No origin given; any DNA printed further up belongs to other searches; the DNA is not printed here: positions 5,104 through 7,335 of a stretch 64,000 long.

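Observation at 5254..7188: Rosetta-stone fusion of a TetR/BetI-type regulator domain to a GbcA-like Rieske oxygenase alpha subunit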

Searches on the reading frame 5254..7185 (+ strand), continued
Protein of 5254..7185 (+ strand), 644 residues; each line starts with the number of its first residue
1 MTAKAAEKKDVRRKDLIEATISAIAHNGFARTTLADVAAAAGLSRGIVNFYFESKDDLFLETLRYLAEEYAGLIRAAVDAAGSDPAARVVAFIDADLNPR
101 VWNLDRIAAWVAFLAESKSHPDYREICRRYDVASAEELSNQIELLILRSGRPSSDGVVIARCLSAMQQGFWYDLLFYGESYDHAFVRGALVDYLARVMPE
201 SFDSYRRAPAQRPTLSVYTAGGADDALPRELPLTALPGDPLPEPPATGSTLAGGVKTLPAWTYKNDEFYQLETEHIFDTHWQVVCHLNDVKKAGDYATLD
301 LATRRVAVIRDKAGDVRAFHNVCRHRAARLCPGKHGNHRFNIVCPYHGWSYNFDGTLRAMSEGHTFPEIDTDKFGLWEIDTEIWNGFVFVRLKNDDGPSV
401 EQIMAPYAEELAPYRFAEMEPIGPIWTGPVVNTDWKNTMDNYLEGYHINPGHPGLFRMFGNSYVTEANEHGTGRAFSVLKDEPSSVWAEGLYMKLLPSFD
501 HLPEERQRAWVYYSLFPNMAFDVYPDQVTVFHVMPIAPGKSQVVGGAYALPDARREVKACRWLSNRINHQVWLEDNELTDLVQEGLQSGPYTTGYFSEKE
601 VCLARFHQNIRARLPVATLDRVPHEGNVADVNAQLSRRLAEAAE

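Call 34: find_encoding_contigs(protein=P0008, flank=8000, max_places=1)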
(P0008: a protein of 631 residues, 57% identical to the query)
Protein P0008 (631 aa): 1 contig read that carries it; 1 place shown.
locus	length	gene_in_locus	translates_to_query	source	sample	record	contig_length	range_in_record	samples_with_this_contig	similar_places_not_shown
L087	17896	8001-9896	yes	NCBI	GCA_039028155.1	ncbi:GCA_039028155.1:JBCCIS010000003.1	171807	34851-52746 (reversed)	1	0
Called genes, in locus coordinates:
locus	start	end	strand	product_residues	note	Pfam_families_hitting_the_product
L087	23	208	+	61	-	-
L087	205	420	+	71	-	-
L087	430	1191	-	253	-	PF07366:SnoaL (faint), PF12680:SnoaL_2 (weak)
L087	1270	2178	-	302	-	PF01963:TraB_PrgY_gumN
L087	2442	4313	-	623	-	PF13380:CoA_binding_2, PF13607:Succ_CoA_lig, PF13549:ATP-grasp_5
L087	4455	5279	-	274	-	PF00106:adh_short, PF13561:adh_short_C2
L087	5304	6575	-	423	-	PF00890:FAD_binding_2 (faint), PF01266:DAO, PF13450:NAD_binding_8 (weak)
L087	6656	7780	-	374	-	PF13416:SBP_bac_8, PF01547:SBP_bac_1 (weak), PF13343:SBP_bac_6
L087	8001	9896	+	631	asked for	PF00440:TetR_N, PF13977:TetR_C_6, PF00355:Rieske, PF00848:Ring_hydroxyl_A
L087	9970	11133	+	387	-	PF02771:Acyl-CoA_dh_N, PF02770:Acyl-CoA_dh_M, PF00441:Acyl-CoA_dh_1, PF08028:Acyl-CoA_dh_2, PF22924:ACOX_C_alpha1 (weak)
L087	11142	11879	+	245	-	PF03009:GDPD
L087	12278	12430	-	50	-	-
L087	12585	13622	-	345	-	PF01717:Meth_synt_2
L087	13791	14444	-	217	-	PF02798:GST_N, PF13417:GST_N_3, PF13409:GST_N_2, PF00043:GST_C (weak), PF13410:GST_C_2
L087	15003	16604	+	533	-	PF00496:SBP_bac_5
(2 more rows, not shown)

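Call 54: search_protein_families(library=ncbifam, proteins=[L084:2165-3319:-, L084:3328-4866:-, L084:4871-6478:-, L046:15285-16670:+, L086:5926-7806:-], max_evalue=1e-10)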
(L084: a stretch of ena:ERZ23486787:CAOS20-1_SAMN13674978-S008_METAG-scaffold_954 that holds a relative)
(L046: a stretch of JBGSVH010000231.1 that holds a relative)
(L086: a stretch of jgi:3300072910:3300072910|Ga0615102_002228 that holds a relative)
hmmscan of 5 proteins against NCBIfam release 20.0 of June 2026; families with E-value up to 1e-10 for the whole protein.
L084:2165-3319:- (384 aa): 7 families
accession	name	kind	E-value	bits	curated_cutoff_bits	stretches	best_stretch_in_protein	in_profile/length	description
NF053776.1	TmaoDeMthMsil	equivalog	6.5e-79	266.3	1100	1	6-383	386-760/763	trimethylamine N-oxide demethylase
NF001567.0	PRK00389.1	subfamily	9e-59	199.2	300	1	5-379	3-355/359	glycine cleavage system aminomethyltransferase GcvT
TIGR00528.1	gcvT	equivalog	6.5e-46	156.9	235.85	1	25-356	19-347/362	glycine cleavage system aminomethyltransferase GcvT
TIGR01372.1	soxA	subfamily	6.5e-46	156.6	1164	1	15-353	621-971/996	sarcosine oxidase subunit alpha family protein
NF010093.0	PRK13579.1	equivalog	6.6e-40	137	459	1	41-356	44-351/371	glycine cleavage system aminomethyltransferase GcvT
NF009133.0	PRK12486.1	equivalog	4.8e-39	134.3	410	1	5-353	12-353/369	dimethylsulfoniopropionate demethylase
NF047633.1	SyrngDmethDesA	equivalog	3.6e-15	55.4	800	1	35-240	33-251/453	syringate O-demethylase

L084:3328-4866:- (512 aa): 6 families
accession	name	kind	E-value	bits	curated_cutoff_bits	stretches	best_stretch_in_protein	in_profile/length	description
NF045689.1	BCarotKetCrtO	equivalog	3.4e-66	224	1000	1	3-502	2-536/563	beta-carotene ketolase CrtO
TIGR02734.1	crtI_fam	subfamily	2.1e-29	102.6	238.1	1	7-489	1-474/504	phytoene desaturase family protein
TIGR02730.1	carot_isom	equivalog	2.2e-23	82.9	586.9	1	222-489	218-474/493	carotenoid isomerase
NF058655.1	CrtID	equivalog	4.1e-23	82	640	1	227-487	214-465/478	bifunctional phytoene desaturase/3,4-desaturase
NF045637.1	carotdesatCrtDProt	equivalog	3.7e-20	71.9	580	1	229-504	218-485/485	1-hydroxycarotenoid 3,4-desaturase CrtD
NF005560.0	PRK07233.1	equivalog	1.7e-12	46.9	252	0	8-48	4-44/435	hypothetical protein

L084:4871-6478:- (535 aa): 7 families
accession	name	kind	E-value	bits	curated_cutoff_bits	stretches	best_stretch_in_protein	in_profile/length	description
NF045689.1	BCarotKetCrtO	equivalog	1.8e-81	274.4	1000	1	6-527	2-536/563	beta-carotene ketolase CrtO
TIGR02734.1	crtI_fam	subfamily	2.1e-31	109.2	238.1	1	10-515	1-475/504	phytoene desaturase family protein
TIGR02730.1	carot_isom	equivalog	1.5e-28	99.9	586.9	1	232-528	214-490/493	carotenoid isomerase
NF058655.1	CrtID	equivalog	3.3e-26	92.2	640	1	225-514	199-467/478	bifunctional phytoene desaturase/3,4-desaturase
NF045637.1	carotdesatCrtDProt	equivalog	9.9e-22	77.1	580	0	237-306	213-281/485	1-hydroxycarotenoid 3,4-desaturase CrtD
NF005560.0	PRK07233.1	equivalog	3.1e-13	49.4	252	0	9-48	2-41/435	hypothetical protein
TIGR02733.1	desat_CrtD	equivalog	3.4e-13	49.1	549.7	0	9-47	3-41/492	C-3',4' desaturase CrtD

L046:15285-16670:+ (461 aa): 69 families (the best 25 are shown)
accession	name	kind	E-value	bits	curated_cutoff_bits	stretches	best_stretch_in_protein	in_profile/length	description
NF005685.0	PRK07483.1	equivalog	1e-129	433.2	485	1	28-450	13-438/444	aspartate aminotransferase family protein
NF005375.0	PRK06917.1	equivalog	1.3e-125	419.7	535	1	27-452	14-441/448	aspartate aminotransferase family protein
NF005683.0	PRK07481.1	subfamily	6.1e-102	341.9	575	1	31-450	32-450/453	hypothetical protein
NF005102.0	PRK06541.1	equivalog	6e-101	338.2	574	1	27-448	34-454/460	aspartate aminotransferase family protein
NF005682.0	PRK07480.1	subfamily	3.2e-98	329.4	510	1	25-452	35-454/459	aminotransferase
NF004767.0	PRK06105.1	subfamily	9.4e-91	304.6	517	1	30-452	33-452/460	aminotransferase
TIGR00508.1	bioA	equivalog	1.1e-89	301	405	1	32-444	18-415/419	adenosylmethionine--8-amino-7-oxononanoate transaminase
NF005447.0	PRK07036.1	equivalog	3.4e-88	296.4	618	1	29-453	37-458/468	aminotransferase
NF004718.0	PRK06062.1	subfamily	1.6e-86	290.6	472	1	30-450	41-449/454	hypothetical protein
NF006228.0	PRK08360.1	equivalog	2.4e-85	286.8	608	1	33-447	29-424/443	aspartate aminotransferase family protein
NF005993.0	PRK08117.1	subfamily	2.6e-84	283.3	574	1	32-450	30-430/433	aspartate aminotransferase family protein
NF005812.0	PRK07678.1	subfamily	7e-83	278.7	488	1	32-449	34-449/451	aminotransferase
NF004625.0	PRK05965.1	subfamily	1.2e-82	278.1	729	1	32-448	33-446/460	hypothetical protein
NF004426.0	PRK05769.1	equivalog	2.2e-81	273.9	552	1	31-444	40-434/441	acetyl ornithine aminotransferase family protein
NF052567.1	OmAmTferAptACaul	equivalog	4.7e-80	269.4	500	1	30-447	21-428/431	omega-aminotransferase AptA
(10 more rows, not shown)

L086:5926-7806:- (626 aa): 4 families
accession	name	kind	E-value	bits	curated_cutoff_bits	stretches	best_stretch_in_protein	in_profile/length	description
TIGR02717.1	AcCoA-syn-alpha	equivalog_domain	3.1e-69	233.8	567.15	1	5-436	1-428/447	acetate--CoA ligase alpha subunit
NF045494.1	AcCoALig_Archglob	equivalog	2e-48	165.3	1200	1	5-441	218-649/665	acetate--CoA ligase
NF045492.1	HydPropCoALig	equivalog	1.2e-47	162.7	1300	1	4-412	247-655/700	3-hydroxypropionate--CoA ligase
NF045493.1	HydDutCoALig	equivalog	2.7e-40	138.6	1300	1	7-416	5-412/698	4-hydroxybutyrate--CoA ligase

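Call 56: predict_structure(alignment_id=A1)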
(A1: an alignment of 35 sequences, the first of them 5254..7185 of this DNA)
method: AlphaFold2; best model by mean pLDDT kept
length: 644 residues; sequences in the alignment: 35
mean_pLDDT: 87.0   pTM: 0.62
mean pLDDT of the five models: 87.0, 86.7, 84.8, 84.6, 84.4
residues with pLDDT >= 90: 399; 70-90: 176; 50-70: 25; < 50: 44
segments of 3 or more residues with pLDDT < 50: 3-5, 214-253
pLDDT, mean of each block of 10 residues (from residue 1): 58 92 88 87 85 91 94 93 95 92 90 87 90 89 92 88 89 76 84 93 81 46 43 42 37 72 94 95 97 96 91 96 91 93 93 94 84 91 98 92 95 98 92 95 73 76 86 91 91 96 96 95 97 93 96 96 93 89 83 83 93 94 93 93 82
secondary structure, 60 per line:
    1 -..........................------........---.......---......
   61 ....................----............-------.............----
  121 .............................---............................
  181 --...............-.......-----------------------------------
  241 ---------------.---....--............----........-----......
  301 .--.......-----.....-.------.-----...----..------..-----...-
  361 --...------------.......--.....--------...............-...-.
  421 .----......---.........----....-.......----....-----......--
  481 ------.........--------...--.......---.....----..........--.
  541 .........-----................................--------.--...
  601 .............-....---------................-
elements in order: H2-27 H34-41 H45-51 H55-80 H85-96 H104-116 H121-149 H153-180 H183-197 H199-205 H260-263 H266-277 E282-286 E295-301 E304-310 E316-320 E335-337 E357-359 E378-384 E387-391 H400-414 E426-431 H435-443 H448-451 H453-459 E464-467 E473-478 H487-495 E509-515 E519-523 E528-537 E540-549 H555-586 H598-613 H615-618 H628-643
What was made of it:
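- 5254..5868 (+): TetR module (residues 1-205): HTH plus TetR_C_6 ligand/dimerisation domain. The AlphaFold2 model shows ten helices (call 56).
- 5869..6018 (+): Pro-rich flexible linker (residues 206-255). pLDDT is below 50 for residues 214-253 (call 56).
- On TetR family regulators: The AlphaFold2 model shows helices through residue 205 with pLDDT of 85-95 (call 56).
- On Rieske non-heme iron oxygenase alpha subunit: Only a monomer was modelled (call 56).
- Checked: AlphaFold2 gives two confident domains (1-205 all helical; 256-644) joined by a segment of pLDDT below 50 at 214-253 (call 56).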

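Call 58: fold_search(model_id=the predicted structure, library=pdb)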
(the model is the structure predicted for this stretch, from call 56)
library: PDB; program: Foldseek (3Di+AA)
matches with E <= 10: 1370; with E <= 0.001: 398
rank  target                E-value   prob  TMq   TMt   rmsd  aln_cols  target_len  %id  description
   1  3vca                  2.0e-24  1.00  0.47  0.74   4.6       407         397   23  Quaternary Ammonium Oxidative Demethylation: X-ray Crystallographic, Resonance Raman and UV-visible Spectroscopic Analys (released 2012-02-08)
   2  4quq                  5.7e-24  1.00  0.47  0.73   4.7       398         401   23  Crystal structure of stachydrine demethylase in complex with azide (released 2015-07-15)
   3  4qur                  9.3e-24  1.00  0.48  0.72   4.2       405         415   23  Crystal Structure of stachydrine demethylase in complex with cyanide, oxygen, and N-methyl proline in a new orientation (released 2015-07-15)
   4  4qup                  3.1e-23  1.00  0.48  0.73   4.0       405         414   23  Crystal structure of stachydrine demethylase with N-methyl proline from low X-ray dose composite datasets (released 2015-07-15)
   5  6zgp_A                4.1e-23  1.00  0.47  0.82   2.7       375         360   22  Crystal structure of the quaternary ammonium Rieske monooxygenase CntA in complex with inhibitor MMV12 (MMV020670) (released 2020-11-18)
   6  6zgp_G                9.3e-23  1.00  0.48  0.82   2.8       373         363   22  Crystal structure of the quaternary ammonium Rieske monooxygenase CntA in complex with inhibitor MMV12 (MMV020670) (released 2020-11-18)
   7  6y9c                  9.8e-23  1.00  0.47  0.81   3.0       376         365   22  The structure of a quaternary ammonium Rieske monooxygenase reveals insights into carnitine oxidation by gut microbiota  (released 2021-03-31)
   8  3n0q                  9.8e-23  1.00  0.47  0.73   4.3       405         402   21  Crystal structure of a Putative aromatic-ring hydroxylating dioxygenase (TM1040_3219) from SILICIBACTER SP. TM1040 at 1. (released 2010-06-09)
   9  6zgp_I                3.0e-22  1.00  0.47  0.82   2.8       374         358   22  Crystal structure of the quaternary ammonium Rieske monooxygenase CntA in complex with inhibitor MMV12 (MMV020670) (released 2020-11-18)
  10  6zgp_H                4.1e-22  1.00  0.48  0.83   2.7       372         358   22  Crystal structure of the quaternary ammonium Rieske monooxygenase CntA in complex with inhibitor MMV12 (MMV020670) (released 2020-11-18)
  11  6y9d_A                4.1e-22  1.00  0.46  0.82   3.2       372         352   22  Crystal structure of the quaternary ammonium Rieske monooxygenase CntA in complex with substrate L-Carnitine (released 2020-11-18)
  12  6zgp_C                5.0e-22  1.00  0.47  0.83   2.8       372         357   22  Crystal structure of the quaternary ammonium Rieske monooxygenase CntA in complex with inhibitor MMV12 (MMV020670) (released 2020-11-18)
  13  6zgp_K                5.0e-22  1.00  0.47  0.82   2.8       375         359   22  Crystal structure of the quaternary ammonium Rieske monooxygenase CntA in complex with inhibitor MMV12 (MMV020670) (released 2020-11-18)
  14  6y8j                  9.0e-22  1.00  0.45  0.82   3.6       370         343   22  Crystal structure of the apo form of a quaternary ammonium Rieske monooxygenase CntA (released 2020-11-18)
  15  6zgp_F                1.1e-21  1.00  0.47  0.82   3.2       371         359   22  Crystal structure of the quaternary ammonium Rieske monooxygenase CntA in complex with inhibitor MMV12 (MMV020670) (released 2020-11-18)
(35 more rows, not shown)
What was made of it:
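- Closest known: CntA. Same: CntA gives the best structural superposition (TM 0.82-0.83 normalised to CntA, rmsd 2.6-3.0 A; call 58).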
